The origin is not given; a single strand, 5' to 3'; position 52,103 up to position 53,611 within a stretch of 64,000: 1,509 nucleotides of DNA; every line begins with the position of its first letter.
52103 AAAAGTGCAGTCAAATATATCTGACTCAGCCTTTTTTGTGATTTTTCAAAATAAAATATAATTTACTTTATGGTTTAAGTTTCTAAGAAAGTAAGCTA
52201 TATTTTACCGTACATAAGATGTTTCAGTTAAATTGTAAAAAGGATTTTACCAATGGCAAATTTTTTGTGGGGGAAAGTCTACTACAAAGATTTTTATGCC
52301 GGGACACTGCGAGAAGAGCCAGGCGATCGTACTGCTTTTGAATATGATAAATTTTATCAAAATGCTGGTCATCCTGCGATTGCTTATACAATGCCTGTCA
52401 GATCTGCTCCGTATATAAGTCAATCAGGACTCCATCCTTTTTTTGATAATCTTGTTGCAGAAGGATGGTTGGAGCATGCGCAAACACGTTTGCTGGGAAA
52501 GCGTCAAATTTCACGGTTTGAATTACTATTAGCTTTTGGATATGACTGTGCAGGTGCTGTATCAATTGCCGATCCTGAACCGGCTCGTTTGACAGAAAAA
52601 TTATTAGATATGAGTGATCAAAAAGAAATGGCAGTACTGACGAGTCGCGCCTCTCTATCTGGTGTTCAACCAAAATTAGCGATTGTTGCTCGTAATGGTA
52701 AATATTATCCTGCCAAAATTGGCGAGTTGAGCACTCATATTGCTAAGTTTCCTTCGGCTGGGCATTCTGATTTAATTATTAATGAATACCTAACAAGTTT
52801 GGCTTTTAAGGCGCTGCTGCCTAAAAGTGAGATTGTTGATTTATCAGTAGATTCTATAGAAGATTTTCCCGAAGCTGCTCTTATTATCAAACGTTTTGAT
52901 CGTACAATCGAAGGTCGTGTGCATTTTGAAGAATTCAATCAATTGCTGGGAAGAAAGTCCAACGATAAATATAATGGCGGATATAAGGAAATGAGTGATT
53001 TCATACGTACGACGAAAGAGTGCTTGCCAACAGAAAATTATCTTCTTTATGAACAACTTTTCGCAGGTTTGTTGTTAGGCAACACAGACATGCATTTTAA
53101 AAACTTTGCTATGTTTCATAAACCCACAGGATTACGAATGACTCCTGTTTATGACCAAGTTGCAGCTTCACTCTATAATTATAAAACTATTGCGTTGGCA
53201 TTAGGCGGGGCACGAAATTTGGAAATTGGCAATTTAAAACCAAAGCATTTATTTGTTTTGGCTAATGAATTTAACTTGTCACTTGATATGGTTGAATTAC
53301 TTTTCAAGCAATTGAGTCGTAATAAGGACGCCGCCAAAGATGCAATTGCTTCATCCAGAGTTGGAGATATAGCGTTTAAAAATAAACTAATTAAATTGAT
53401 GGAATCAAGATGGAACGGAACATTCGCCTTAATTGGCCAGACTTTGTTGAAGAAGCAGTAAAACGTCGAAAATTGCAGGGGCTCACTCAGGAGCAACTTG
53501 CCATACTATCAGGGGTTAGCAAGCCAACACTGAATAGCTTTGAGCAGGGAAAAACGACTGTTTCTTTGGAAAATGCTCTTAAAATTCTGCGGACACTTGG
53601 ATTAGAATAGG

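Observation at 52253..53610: HipA-like kinase with a reversed, overlapping gene order: the HTH partner is downstream and starts inside the kinase gene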

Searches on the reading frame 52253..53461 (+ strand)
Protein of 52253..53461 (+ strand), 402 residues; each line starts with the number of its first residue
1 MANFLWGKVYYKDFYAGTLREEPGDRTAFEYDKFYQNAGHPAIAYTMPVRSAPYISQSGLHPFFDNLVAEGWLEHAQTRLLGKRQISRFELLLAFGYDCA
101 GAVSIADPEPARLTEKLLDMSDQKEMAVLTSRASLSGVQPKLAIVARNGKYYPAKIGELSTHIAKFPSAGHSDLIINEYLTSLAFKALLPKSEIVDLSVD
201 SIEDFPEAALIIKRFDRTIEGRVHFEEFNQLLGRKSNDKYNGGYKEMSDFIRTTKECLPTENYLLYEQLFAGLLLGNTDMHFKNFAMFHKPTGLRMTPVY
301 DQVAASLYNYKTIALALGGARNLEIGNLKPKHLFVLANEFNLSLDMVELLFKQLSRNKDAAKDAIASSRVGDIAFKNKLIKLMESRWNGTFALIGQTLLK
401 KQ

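Call 3: search_protein_families(library=pfam, proteins=[window:52253-53461:+], max_evalue=0.01)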
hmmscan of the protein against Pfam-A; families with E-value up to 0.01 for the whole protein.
window:52253-53461:+ (402 aa): 2 families
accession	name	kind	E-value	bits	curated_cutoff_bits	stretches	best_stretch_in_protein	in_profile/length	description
PF07804.18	HipA_C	-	3.1e-35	122.2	30.5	1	134-333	2-184/213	HipA-like C-terminal domain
PF13657.11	Couple_hipA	-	2.6e-22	79.6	22.5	1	8-105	2-98/99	HipA N-terminal domain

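Call 4: search_protein_families(library=ncbifam, proteins=[window:52253-53461:+], max_evalue=0.01)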
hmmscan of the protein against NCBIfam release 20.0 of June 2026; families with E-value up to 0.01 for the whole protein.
window:52253-53461:+ (402 aa): 2 families
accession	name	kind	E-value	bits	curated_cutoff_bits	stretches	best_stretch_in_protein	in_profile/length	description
TIGR03071.1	couple_hipA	domain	1.3e-18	67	27.8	1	8-105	3-100/101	HipA N-terminal domain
NF007297.0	PRK09775.1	equivalog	3e-09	36.2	401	1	133-304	204-371/446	type II toxin-antitoxin system HipA family toxin YjjJ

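Call 6: search_solved_structures(query=window:52253-53461:+, max_evalue=0.01, show_alignments=2)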
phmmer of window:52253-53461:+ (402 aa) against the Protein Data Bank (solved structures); distinct sequences matched with E-value up to 0.01: 20.
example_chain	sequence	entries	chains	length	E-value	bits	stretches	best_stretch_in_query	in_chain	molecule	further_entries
4pu5_A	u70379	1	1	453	6.9e-18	68.3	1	12-310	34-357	Toxin-antitoxin system toxin HipA family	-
4pu3_A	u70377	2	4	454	6.9e-18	68.3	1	12-310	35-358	Toxin-antitoxin system toxin HipA family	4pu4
8ezr_B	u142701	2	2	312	3.1e-11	46.4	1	107-322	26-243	HipT(Lp)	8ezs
7vkb_A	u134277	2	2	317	3.2e-11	46.3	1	107-322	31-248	HipA_C domain-containing protein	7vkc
7wcf_A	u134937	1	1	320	1.2e-10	44.5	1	107-322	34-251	HipA_C domain-containing protein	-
3tpd_A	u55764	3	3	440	2.9e-09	39.9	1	43-368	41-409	Serine/threonine-protein kinase HipA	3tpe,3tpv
2wiu_A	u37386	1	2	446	3e-09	39.9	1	43-368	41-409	PROTEIN HIPA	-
4yg7_D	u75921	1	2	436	1.9e-08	37.2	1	43-368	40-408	Serine/threonine-protein kinase HipA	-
3fbr_A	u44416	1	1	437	1.9e-08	37.2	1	43-368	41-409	Serine/threonine-protein kinase toxin HipA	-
3dnt_A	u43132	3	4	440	1.9e-08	37.2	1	43-368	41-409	Protein hipA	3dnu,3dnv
3hzi_A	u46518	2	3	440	2e-08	37.2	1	43-369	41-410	Protein hipA | Serine/threonine-protein kinase HipA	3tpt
5k98_A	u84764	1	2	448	2.1e-08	37.1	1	43-368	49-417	Serine/threonine-protein kinase HipA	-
7ab3_C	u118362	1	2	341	3.6e-08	36.3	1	133-308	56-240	HipA_C domain-containing protein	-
7ab4_C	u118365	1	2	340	4.2e-08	36.1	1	132-308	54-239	HipA_C domain-containing protein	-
3tpb_A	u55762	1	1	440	4.3e-08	36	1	43-369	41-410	Serine/threonine-protein kinase HipA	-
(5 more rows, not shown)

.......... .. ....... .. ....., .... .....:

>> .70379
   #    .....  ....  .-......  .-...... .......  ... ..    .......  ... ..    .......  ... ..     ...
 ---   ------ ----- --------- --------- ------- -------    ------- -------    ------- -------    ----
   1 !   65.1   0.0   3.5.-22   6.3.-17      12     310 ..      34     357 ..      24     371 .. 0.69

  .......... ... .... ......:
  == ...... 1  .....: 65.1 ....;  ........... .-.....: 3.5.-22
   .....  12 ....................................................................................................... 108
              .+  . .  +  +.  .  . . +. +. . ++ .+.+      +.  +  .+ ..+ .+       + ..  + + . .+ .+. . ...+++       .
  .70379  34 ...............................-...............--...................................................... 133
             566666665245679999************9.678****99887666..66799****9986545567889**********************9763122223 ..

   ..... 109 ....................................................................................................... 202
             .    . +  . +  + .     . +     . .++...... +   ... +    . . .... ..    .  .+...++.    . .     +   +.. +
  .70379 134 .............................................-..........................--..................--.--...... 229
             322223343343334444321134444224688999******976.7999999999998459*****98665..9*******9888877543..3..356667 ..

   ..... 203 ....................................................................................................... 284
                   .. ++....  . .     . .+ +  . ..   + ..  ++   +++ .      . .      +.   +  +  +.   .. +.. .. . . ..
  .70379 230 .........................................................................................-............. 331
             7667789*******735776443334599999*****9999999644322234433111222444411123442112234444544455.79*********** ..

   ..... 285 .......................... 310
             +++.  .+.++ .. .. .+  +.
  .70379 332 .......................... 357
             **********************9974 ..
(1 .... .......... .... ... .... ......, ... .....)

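Call 15: find_homologous_proteins(query=window:52253-53461:+, max_evalue=1e-10)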
Query window:52253-53461:+ (402 aa): 1670 proteins with E <= 1e-10 among 8000 candidates; the best 120 are listed.
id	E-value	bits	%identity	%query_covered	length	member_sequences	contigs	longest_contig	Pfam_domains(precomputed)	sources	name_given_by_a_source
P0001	8.2e-268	906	100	100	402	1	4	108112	PF07804.19,PF13657.12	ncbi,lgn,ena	-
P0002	4.5e-205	699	77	100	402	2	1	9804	PF07804.19,PF13657.12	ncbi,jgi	jgi:serine/threonine-protein kinase HipA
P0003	3.0e-203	693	75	100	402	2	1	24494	PF07804.19,PF13657.12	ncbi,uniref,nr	ncbi:type II toxin-antitoxin system HipA family toxin [Candidatus Paracaedibacter symbiosus]|uniref:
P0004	3.1e-198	677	74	100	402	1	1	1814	PF07804.19,PF13657.12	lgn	-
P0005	5.9e-198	676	75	100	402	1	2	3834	PF07804.19,PF13657.12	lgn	-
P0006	7.1e-197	672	74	100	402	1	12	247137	PF07804.19,PF13657.12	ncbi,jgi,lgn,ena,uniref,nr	ncbi:MAG: HipA domain-containing protein [Candidatus Paracaedimonas acanthamoebae]|uniref:HipA domai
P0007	1.1e-196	672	74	100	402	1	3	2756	PF07804.19,PF13657.12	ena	-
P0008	1.4e-196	671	73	100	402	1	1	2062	PF07804.19,PF13657.12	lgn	-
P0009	2.9e-194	664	73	100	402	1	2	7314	PF07804.19,PF13657.12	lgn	-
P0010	1.3e-193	662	74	99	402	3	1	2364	PF07804.19,PF13657.12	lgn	-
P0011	2.9e-191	654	73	98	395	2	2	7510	PF07804.19,PF13657.12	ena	-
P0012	1.1e-189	649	73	98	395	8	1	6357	PF07804.19,PF13657.12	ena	-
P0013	2.2e-186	638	68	100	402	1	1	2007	PF07804.19,PF13657.12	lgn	-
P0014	1.5e-185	635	68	100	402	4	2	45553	PF07804.19,PF13657.12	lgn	-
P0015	1.9e-183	628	68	100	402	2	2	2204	PF07804.19,PF13657.12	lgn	-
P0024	1.2e-179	616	67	100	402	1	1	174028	PF07804.19,PF13657.12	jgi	jgi:serine/threonine-protein kinase HipA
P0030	3.0e-175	601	66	100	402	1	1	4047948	PF07804.19,PF13657.12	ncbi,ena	-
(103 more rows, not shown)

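Call 16: find_related_loci(query=window:52253-53461:+, collection=genome_contigs, flank=3000)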
Query window:52253-53461:+ (402 aa) in genome_contigs; peptide patterns used: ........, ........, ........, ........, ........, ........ (x = any residue, [..] = any of these).
77 stretches matched a pattern; 35 encode a relative of the query (tblastn E <= 1e-3); 35 distinct loci.
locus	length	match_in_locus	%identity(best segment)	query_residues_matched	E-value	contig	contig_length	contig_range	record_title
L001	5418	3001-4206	75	1-402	0e+0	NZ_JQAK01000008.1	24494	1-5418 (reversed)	Candidatus Paracaedibacter symbiosus strain PRA9 Scaffold_8, whole genome shotgun sequence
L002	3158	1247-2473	68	1-401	0e+0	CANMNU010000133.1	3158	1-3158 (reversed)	MAG: Alphaproteobacteria bacterium isolate ZH-15may19-298 genome assembly, contig: ZH-15May19-c104128, whole genome shot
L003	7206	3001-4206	65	1-402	0e+0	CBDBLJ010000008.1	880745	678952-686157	MAG: Amylibacter sp. isolate df94ca38-a29d-4e8b-b975-8a20b83339cf genome assembly, contig: contig_8, whole genome shotgu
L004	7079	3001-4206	64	1-402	6e-179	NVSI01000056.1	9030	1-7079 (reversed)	MAG: Alphaproteobacteria bacterium isolate NORP145 Contig_source1382A_13511, whole genome shotgun sequence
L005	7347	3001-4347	58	1-402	5e-173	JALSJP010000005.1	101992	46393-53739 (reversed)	MAG: Micavibrio sp. isolate 354-166_metabat2_scaf2bin.100 354-166_scaffold_129_c1, whole genome shotgun sequence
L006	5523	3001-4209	62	1-402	1e-170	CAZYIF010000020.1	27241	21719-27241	MAG TPA_asm: uncultured Gammaproteobacteria bacterium isolate SRP219642_co6_75 genome assembly, contig: NODE_1299_length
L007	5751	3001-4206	62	1-402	1e-169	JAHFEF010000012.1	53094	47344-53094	MAG: Myxococcales bacterium isolate nzgw262 NODE_683_length_53095_cov_4.449107, whole genome shotgun sequence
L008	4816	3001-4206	61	1-402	1e-167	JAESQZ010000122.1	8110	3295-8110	MAG: Deltaproteobacteria bacterium isolate NORP243 CoAssembly_1832384, whole genome shotgun sequence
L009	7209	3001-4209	60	1-402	3e-162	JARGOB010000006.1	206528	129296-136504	MAG: Coxiellaceae bacterium isolate bin_ce_oilr1.021 NODE_70_length_206528_cov_60.193594, whole genome shotgun sequence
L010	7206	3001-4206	57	1-402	3e-161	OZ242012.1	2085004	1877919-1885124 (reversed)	MAG: Thermodesulfobacteriota bacterium isolate 91ea7efe-b69b-418d-9017-4c677b0b92d3 genome assembly, chromosome: 1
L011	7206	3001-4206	57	1-402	1e-159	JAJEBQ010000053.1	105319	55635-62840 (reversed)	MAG: Rhodobacteraceae bacterium isolate jk18x9bins.35 k141_513917, whole genome shotgun sequence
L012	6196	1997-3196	58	1-401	5e-158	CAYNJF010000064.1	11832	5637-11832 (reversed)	MAG TPA_asm: uncultured Francisellaceae bacterium isolate SRP342821_co1_71 genome assembly, contig: NODE_4530_length_118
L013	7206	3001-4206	63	1-402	4e-174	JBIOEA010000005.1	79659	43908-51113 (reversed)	MAG: Gammaproteobacteria bacterium isolate GcC11-33 k141_2056380_length_79659_cov_330.8630, whole genome shotgun sequenc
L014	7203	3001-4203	57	1-402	2e-153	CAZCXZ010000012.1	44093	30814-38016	MAG TPA_asm: Uncultured Candidatus Berkiella sp. isolate SRP062349_co2_245 genome assembly, contig: NODE_499_length_4409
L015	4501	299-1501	56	1-402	2e-153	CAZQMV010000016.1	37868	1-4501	MAG TPA_asm: Uncultured Candidatus Berkiella sp. isolate SRP344714_co2_78 genome assembly, contig: NODE_2587_length_3786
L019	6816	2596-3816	53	1-402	5e-132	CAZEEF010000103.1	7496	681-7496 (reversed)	MAG TPA_asm: uncultured Coxiellaceae bacterium isolate SRP200132_co1_512 genome assembly, contig: NODE_18139_length_7496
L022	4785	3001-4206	51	1-402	2e-124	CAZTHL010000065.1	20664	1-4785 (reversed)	MAG TPA_asm: uncultured Mycobacteriaceae bacterium isolate SRP128890_co1_269 genome assembly, contig: NODE_4164_length_2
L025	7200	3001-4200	51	1-398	3e-125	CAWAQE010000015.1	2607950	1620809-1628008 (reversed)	MAG: uncultured Gammaproteobacteria bacterium isolate MFD04434.bin.1.78 genome assembly, contig: contig_5628, whole geno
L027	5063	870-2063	49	1-396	7e-103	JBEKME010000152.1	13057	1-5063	MAG: Terriglobia bacterium isolate SPRUCE 387 SPRUCE_387_152, whole genome shotgun sequence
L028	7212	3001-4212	46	1-402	2e-99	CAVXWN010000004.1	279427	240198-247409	MAG: uncultured Acidobacteriota bacterium isolate MFD04492.bin.2.64 genome assembly, contig: contig_13764, whole genome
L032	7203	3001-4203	53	1-402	1e-135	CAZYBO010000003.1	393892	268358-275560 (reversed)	MAG TPA_asm: uncultured Rickettsiales bacterium isolate SRP302895_co1_247 genome assembly, contig: NODE_29_length_393892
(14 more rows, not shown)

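Call 25: find_encoding_contigs(protein=window:52253-53461:+, flank=6000, max_places=4)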
Protein window:52253-53461:+ (402 aa): 5 contigs read that carry it; 3 places shown.
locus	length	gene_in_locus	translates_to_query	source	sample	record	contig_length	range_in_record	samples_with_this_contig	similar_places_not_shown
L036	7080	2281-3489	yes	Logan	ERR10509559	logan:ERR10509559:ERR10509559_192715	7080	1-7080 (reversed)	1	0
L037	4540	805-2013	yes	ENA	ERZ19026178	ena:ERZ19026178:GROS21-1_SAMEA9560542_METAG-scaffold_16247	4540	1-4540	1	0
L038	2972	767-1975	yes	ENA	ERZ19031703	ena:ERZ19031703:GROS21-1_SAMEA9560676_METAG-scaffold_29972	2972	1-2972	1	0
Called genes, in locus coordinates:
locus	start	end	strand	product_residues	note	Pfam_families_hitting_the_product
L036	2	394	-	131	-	?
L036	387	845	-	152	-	PF02381:MraZ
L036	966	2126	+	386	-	PF13439:Glyco_transf_4, PF13579:Glyco_trans_4_4, PF13477:Glyco_trans_4_2, PF00534:Glycos_transf_1, PF13692:Glyco_trans_1_4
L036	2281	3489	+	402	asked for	PF13657:Couple_hipA, PF07804:HipA_C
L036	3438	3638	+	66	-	PF13560:HTH_31, PF01381:HTH_3, PF13443:HTH_26 (weak)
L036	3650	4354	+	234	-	-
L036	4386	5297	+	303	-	PF01075:Glyco_transf_9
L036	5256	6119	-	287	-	PF12784:PDDEXK_2, PF27070:HTH_Rpn_C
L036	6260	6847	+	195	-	-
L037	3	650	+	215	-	?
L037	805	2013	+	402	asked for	PF13657:Couple_hipA, PF07804:HipA_C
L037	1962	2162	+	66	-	PF13560:HTH_31, PF01381:HTH_3, PF13443:HTH_26 (weak)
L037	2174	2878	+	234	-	-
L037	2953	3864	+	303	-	PF01075:Glyco_transf_9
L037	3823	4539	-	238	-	?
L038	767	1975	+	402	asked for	PF13657:Couple_hipA, PF07804:HipA_C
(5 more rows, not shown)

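Call 27: list_cluster_members(proteins=[window:52253-53461:+, window:53410-53610:+, window:53622-54326:+, window:50938-52098:+, window:54358-55269:+])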
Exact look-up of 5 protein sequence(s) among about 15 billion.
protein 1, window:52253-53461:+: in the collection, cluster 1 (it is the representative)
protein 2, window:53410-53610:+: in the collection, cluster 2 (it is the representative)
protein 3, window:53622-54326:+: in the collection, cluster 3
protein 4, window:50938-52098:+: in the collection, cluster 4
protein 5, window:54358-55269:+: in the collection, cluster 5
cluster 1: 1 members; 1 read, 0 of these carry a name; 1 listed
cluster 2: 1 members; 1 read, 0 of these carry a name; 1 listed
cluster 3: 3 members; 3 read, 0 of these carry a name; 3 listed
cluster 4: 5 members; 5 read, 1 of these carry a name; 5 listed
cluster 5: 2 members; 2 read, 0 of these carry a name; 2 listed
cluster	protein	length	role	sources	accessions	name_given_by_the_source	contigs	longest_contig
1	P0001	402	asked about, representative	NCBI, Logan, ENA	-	-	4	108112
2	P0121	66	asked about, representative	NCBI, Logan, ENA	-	-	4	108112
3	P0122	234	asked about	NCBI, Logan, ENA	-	-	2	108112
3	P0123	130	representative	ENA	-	-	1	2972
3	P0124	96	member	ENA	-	-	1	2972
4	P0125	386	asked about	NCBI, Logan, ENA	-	-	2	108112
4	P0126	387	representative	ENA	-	-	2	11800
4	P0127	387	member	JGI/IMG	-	glycosyltransferase involved in cell wall biosynthesis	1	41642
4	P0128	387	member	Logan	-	-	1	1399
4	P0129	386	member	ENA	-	-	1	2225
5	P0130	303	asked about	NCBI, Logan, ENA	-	-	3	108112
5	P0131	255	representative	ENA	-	-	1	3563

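Call 29: find_encoding_contigs(protein=P0127, flank=6000, max_places=3)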
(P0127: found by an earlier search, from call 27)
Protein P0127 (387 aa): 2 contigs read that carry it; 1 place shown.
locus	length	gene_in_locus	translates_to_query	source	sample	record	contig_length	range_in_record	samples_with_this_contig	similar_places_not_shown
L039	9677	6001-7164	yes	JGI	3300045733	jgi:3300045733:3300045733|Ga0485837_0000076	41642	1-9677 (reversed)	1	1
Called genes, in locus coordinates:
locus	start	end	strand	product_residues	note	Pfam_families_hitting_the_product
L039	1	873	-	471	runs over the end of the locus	PF01225:Mur_ligase (weak), PF08245:Mur_ligase_M, PF02875:Mur_ligase_C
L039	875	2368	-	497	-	PF08245:Mur_ligase_M, PF02875:Mur_ligase_C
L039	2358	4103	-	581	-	PF03717:PBP_dimer, PF00905:Transpeptidase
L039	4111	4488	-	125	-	-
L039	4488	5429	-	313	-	PF01795:Methyltransf_5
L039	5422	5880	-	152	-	PF02381:MraZ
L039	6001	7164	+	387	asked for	PF13439:Glyco_transf_4, PF13579:Glyco_trans_4_4, PF13477:Glyco_trans_4_2 (weak), PF00534:Glycos_transf_1, PF13692:Glyco_trans_1_4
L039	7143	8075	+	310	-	PF01075:Glyco_transf_9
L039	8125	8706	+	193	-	-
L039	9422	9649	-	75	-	-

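Call 30: find_encoding_contigs(protein=P0126, flank=6000, max_places=3)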
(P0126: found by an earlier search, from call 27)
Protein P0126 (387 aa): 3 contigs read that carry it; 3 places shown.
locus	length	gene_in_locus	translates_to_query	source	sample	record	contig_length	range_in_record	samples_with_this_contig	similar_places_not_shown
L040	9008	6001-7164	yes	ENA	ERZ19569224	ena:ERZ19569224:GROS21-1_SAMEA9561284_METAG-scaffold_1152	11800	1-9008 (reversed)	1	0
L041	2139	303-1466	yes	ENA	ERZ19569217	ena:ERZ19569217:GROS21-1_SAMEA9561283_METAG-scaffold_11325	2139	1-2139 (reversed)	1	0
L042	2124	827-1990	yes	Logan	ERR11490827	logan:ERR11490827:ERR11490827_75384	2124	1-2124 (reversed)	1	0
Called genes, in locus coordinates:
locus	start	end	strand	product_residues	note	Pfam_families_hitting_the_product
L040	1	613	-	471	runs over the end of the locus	PF01225:Mur_ligase (weak), PF08245:Mur_ligase_M, PF02875:Mur_ligase_C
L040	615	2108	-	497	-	PF08245:Mur_ligase_M, PF02875:Mur_ligase_C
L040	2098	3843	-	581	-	PF03717:PBP_dimer, PF00905:Transpeptidase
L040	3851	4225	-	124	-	-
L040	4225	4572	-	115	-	PF01795:Methyltransf_5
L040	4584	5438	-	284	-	-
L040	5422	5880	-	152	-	PF02381:MraZ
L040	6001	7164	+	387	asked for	PF13439:Glyco_transf_4, PF13579:Glyco_trans_4_4, PF13477:Glyco_trans_4_2, PF00534:Glycos_transf_1, PF13692:Glyco_trans_1_4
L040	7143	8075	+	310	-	PF01075:Glyco_transf_9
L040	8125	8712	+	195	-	-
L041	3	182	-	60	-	?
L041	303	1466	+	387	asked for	PF13439:Glyco_transf_4, PF13579:Glyco_trans_4_4, PF13477:Glyco_trans_4_2, PF00534:Glycos_transf_1, PF13692:Glyco_trans_1_4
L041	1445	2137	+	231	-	?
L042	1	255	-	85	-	?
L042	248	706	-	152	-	PF02381:MraZ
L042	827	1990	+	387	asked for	PF13439:Glyco_transf_4, PF13579:Glyco_trans_4_4, PF13477:Glyco_trans_4_2, PF00534:Glycos_transf_1, PF13692:Glyco_trans_1_4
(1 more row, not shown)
